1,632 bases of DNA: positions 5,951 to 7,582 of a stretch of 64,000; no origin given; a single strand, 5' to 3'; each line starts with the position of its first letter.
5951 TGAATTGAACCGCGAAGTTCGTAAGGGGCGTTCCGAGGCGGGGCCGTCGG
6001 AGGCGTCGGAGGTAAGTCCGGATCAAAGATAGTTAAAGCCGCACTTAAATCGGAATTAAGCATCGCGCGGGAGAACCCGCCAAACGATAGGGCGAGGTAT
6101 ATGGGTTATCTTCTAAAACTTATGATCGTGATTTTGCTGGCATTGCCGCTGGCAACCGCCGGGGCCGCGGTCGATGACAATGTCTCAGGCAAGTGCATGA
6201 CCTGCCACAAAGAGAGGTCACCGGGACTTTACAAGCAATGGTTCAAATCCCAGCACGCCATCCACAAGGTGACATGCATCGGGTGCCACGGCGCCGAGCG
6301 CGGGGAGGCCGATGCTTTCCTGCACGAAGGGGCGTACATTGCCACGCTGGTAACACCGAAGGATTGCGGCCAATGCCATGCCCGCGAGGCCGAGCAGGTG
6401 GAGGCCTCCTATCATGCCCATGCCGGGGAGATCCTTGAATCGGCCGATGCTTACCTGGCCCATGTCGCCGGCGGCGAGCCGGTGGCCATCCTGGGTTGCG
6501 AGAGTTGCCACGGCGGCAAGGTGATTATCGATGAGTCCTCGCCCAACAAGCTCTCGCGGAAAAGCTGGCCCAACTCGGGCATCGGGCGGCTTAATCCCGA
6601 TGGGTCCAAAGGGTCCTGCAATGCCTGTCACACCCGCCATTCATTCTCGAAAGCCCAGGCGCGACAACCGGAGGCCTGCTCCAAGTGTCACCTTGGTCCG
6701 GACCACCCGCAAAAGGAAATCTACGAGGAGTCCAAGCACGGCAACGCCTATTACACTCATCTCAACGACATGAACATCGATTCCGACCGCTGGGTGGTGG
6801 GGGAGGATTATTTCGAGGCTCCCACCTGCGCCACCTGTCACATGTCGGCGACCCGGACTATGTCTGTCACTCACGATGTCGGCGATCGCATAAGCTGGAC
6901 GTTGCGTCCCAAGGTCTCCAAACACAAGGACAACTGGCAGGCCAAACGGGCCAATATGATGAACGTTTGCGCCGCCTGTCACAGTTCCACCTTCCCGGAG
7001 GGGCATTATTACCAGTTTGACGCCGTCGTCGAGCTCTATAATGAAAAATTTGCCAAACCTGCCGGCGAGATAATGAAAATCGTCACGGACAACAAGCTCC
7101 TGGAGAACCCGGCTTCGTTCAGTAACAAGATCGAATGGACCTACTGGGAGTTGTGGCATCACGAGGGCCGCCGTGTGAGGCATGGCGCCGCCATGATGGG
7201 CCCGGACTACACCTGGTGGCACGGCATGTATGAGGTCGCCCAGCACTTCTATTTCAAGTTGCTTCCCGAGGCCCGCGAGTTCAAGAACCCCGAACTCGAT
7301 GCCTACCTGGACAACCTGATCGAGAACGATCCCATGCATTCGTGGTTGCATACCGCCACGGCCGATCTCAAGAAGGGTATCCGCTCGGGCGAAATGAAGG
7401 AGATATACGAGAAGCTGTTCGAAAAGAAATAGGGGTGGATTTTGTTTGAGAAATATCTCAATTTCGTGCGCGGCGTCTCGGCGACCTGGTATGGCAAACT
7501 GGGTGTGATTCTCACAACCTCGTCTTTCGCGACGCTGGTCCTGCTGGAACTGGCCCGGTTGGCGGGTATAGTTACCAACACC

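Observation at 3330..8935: Crp/Fnr-linked operon combining a FrdX-like ferredoxin, a NapH-like polyferredoxin, an HAO-family octahaem cytochrome and a 3-TM hexahaem cytochrome: a candidate uncharacterised respiratory or detoxifying module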

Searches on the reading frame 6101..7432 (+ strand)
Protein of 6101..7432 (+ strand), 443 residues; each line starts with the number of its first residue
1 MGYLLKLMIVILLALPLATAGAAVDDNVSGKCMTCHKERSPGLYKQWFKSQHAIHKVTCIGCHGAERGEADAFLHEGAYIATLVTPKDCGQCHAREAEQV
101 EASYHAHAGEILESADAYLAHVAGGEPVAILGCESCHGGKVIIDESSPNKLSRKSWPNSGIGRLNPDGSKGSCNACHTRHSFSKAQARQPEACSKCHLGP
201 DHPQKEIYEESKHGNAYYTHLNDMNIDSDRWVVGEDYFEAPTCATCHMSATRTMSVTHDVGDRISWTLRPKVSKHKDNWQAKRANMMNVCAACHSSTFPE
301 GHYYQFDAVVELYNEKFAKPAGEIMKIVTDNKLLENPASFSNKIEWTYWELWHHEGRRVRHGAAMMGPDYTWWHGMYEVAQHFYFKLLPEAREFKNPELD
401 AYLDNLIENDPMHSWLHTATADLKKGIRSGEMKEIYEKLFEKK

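Call 3: search_protein_families(library=pfam, proteins=[window:6101-7432:+], max_evalue=0.01)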
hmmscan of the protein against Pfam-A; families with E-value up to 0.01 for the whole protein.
window:6101-7432:+ (443 aa): 5 families
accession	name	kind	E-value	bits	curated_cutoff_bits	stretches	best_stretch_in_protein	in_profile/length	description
PF13447.11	Multi-haem_cyto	-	3.7e-26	92.4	21.9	1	171-326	96-253/269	Seven times multi-haem cytochrome CxxCH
PF14522.11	Cytochrome_C7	-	4.6e-09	36.4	24.8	1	130-197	13-66/67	Cytochrome c7 and related cytochrome c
PF14537.11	Cytochrom_c3_2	-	4.3e-06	27.5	25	0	30-102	7-73/79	Cytochrome c3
PF13435.11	Cytochrome_C554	-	0.0002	22.7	20.8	1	192-253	1-61/84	Cytochrome c554 and c-prime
PF09699.15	Paired_CXXCH_1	-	0.00035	20.7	20.6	0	170-197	6-36/41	Doubled CXXCH motif (Paired_CXXCH_1)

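Call 4: search_protein_families(library=ncbifam, proteins=[window:6101-7432:+], max_evalue=0.01)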
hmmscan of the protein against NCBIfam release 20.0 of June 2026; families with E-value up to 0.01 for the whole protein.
window:6101-7432:+ (443 aa): 5 families
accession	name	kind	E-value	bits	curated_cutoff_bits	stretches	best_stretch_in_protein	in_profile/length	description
NF052343.1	hydrazine_HDH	equivalog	1.4e-19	69.8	900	1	169-311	221-361/564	hydrazine dehydrogenase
TIGR03508.1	decahem_SO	subfamily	6.8e-09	35.6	192.2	1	27-106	68-137/258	DmsE family decaheme c-type cytochrome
NF041028.1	decahem_GSU2203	exception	4e-07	29.6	325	1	25-103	97-165/317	GSU2203 family decaheme c-type cytochrome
TIGR03153.1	cytochr_NrfH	equivalog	0.0016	18.5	134.2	1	8-64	6-60/138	cytochrome c nitrite reductase small subunit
NF041198.1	UshA_like_PCGU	equivalog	0.0027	16.3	275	1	30-98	443-513/519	UshA-like (seleno)protein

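Call 5: search_solved_structures(query=window:6101-7432:+, max_evalue=1, show_alignments=3)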
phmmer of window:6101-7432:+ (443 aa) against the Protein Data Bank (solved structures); distinct sequences matched with E-value up to 1: 8.
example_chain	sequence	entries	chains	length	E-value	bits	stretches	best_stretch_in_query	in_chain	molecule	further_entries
4qo5_A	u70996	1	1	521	3.2e-45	158.4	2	57-251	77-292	Hypothetical multiheme protein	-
6h5l_A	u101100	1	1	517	6.4e-20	75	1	30-251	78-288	Similar to hydroxylamine oxidoreductase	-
6t5e_A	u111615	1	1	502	2.2e-19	73.2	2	171-330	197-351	Hydroxylamine oxidoreductase-like protein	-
4fas_A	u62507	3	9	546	6.9e-19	71.6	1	170-306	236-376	Hydroxylamine oxidoreductase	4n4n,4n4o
1fgj_A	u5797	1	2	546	7.6e-19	71.4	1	170-305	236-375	HYDROXYLAMINE OXIDOREDUCTASE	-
6m0p_A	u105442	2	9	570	8.2e-19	71.3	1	170-305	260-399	Aerobic hydroxylamine oxidoreductase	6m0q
4n4j_A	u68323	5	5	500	3.2e-18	69.4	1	171-330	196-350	hydroxylamine oxidoreductase | Similar to hydroxylamine oxidoreductase hao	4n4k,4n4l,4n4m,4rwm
6hif_G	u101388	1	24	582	2.7e-13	53.1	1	171-321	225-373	Hydrazine dehydrogenase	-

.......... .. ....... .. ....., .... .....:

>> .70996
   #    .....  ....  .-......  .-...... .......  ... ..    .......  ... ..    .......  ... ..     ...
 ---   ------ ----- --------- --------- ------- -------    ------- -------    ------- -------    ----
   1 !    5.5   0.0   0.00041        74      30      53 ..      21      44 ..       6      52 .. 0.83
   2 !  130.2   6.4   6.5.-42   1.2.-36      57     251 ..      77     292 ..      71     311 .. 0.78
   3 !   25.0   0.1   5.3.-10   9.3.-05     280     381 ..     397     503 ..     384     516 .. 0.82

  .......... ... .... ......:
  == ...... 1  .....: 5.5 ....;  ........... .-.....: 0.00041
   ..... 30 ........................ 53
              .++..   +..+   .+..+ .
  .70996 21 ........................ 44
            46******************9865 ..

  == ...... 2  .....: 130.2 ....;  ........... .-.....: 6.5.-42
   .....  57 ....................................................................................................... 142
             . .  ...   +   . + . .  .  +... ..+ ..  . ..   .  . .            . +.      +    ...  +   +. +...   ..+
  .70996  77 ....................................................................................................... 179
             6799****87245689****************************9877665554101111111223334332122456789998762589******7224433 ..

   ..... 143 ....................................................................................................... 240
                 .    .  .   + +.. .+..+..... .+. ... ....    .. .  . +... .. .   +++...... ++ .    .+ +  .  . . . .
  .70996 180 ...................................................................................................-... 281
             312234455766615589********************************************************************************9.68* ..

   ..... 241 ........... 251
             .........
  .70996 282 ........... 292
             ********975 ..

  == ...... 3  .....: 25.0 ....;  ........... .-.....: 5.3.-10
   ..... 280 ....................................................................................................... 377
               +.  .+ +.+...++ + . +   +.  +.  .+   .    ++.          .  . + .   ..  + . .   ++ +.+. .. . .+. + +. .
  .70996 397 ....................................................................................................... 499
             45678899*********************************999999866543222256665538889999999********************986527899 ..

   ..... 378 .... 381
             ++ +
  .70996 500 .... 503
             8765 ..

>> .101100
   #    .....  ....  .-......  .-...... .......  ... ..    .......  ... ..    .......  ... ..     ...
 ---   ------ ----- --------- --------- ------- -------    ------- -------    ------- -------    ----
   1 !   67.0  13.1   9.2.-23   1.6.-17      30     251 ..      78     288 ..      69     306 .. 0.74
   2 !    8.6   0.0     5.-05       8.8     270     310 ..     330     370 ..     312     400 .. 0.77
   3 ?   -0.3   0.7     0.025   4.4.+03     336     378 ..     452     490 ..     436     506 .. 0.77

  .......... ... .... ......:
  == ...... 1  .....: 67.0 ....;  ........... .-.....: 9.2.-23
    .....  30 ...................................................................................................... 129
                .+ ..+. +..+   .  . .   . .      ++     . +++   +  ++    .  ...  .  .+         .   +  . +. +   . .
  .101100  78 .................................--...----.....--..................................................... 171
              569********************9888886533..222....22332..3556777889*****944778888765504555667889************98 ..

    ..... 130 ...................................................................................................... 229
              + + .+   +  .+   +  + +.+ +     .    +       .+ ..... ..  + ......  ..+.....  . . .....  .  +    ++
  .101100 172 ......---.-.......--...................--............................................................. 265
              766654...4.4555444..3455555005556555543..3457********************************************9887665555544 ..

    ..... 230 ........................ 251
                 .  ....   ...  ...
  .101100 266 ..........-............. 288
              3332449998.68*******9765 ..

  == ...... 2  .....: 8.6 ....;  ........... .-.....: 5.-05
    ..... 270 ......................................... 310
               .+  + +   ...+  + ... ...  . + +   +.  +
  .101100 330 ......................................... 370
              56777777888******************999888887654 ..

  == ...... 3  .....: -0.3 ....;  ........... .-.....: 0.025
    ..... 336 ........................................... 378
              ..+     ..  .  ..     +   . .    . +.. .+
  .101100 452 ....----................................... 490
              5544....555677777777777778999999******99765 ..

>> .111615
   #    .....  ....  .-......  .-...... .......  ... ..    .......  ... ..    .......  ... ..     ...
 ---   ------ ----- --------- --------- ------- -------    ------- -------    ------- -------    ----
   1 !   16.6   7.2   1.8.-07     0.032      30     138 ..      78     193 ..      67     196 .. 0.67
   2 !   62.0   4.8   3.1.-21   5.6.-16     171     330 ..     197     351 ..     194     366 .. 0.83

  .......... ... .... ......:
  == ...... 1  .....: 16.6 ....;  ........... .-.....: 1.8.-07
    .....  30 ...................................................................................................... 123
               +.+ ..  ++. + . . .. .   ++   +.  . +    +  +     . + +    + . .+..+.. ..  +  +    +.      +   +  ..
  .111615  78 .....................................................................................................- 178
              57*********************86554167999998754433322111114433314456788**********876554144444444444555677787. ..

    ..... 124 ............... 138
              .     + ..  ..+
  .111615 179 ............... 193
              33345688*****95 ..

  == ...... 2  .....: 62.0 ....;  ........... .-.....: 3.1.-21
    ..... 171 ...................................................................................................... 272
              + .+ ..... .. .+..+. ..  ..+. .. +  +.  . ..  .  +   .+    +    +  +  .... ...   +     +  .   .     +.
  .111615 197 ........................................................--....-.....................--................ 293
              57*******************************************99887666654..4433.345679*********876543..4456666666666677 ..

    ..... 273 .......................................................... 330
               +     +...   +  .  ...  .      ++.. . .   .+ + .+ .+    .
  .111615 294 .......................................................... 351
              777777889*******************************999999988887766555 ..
